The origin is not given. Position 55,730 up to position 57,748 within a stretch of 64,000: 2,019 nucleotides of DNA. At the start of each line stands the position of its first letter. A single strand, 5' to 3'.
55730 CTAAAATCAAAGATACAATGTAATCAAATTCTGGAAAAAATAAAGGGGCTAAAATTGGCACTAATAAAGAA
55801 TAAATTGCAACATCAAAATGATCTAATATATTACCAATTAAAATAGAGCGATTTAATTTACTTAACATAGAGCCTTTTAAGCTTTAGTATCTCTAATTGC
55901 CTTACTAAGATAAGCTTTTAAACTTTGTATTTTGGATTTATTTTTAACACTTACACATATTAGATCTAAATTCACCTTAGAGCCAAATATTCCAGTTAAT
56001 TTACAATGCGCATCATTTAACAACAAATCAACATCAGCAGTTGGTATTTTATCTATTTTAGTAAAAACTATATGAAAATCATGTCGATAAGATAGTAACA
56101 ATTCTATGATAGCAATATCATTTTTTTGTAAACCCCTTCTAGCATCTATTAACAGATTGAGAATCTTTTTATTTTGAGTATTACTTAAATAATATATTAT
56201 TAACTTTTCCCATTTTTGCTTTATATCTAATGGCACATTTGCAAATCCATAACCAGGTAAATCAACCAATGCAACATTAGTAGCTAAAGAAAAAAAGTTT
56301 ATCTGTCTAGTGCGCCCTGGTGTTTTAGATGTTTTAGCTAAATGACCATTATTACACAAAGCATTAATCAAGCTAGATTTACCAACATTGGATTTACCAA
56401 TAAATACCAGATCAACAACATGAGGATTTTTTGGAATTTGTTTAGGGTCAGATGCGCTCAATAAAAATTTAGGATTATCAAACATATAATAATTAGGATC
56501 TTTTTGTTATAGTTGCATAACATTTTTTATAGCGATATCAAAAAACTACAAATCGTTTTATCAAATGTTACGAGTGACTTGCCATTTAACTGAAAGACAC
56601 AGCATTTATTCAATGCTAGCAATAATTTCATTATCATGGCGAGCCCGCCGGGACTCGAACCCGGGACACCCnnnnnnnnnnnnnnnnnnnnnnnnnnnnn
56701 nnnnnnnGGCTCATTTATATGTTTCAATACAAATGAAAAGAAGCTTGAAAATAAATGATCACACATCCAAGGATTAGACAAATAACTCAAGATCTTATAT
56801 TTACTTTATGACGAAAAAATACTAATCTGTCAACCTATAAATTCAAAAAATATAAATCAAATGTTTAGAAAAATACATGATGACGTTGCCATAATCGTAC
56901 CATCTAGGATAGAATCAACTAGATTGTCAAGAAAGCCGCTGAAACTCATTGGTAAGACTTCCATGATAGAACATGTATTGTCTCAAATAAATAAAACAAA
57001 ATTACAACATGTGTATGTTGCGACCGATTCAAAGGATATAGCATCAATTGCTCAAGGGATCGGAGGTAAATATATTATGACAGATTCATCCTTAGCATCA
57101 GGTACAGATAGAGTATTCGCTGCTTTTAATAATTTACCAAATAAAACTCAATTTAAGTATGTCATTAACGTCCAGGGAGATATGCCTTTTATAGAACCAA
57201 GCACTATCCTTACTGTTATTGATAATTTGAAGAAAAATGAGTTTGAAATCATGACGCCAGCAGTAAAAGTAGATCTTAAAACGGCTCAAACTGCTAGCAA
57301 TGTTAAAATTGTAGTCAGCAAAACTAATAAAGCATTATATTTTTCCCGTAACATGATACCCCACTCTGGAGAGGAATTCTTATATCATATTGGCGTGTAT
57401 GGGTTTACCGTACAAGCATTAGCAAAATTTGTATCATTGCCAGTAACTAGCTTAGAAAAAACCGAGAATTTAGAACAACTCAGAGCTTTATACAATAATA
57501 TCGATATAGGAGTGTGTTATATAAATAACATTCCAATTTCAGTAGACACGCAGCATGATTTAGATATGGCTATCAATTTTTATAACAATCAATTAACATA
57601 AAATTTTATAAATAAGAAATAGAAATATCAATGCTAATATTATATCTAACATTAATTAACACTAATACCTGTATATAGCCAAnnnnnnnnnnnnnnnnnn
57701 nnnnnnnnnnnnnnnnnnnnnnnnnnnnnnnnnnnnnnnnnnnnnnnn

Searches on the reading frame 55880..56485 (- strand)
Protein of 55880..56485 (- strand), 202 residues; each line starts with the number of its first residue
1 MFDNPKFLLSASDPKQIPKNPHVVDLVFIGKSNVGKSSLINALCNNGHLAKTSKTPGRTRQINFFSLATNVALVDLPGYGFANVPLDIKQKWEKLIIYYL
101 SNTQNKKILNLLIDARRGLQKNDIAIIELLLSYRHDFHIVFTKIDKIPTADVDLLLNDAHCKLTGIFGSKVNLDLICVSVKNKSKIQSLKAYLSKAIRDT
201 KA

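Call 29: search_protein_families(library=pfam, proteins=[window:55880-56485:-], max_evalue=0.0001)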
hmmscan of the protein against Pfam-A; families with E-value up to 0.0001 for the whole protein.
window:55880-56485:- (202 aa): 5 families
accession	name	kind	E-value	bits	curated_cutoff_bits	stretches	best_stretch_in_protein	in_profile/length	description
PF01926.29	MMR_HSR1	-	4.6e-20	72.3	21.9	1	26-143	2-113/113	50S ribosome-binding GTPase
PF03193.22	RsgA_GTPase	-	5.6e-10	39.8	30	1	26-79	109-168/174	RsgA GTPase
PF05049.19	IIGP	-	1.1e-08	35.1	24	1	22-146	34-153/375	Interferon-inducible GTPase (IIGP)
PF02421.24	FeoB_N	-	1.5e-07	31.5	27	1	26-154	3-125/156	Ferrous iron transport protein B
PF00009.33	GTP_EFTU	-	1.6e-06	28.3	26.5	0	111-195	98-184/188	Elongation factor Tu GTP binding domain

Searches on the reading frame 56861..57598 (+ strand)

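Call 29: search_protein_families(library=pfam, proteins=[window:56861-57598:+], max_evalue=0.0001)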
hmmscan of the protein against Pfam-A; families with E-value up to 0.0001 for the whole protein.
window:56861-57598:+ (246 aa): 2 families
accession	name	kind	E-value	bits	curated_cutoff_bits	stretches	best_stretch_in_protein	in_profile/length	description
PF02348.25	CTP_transf_3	-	3.9e-51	174.4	22.6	1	10-216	1-217/217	Cytidylyltransferase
PF12804.13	NTP_transf_3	-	6.2e-09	36.7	27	1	19-135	9-123/160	MobA-like NTP transferase domain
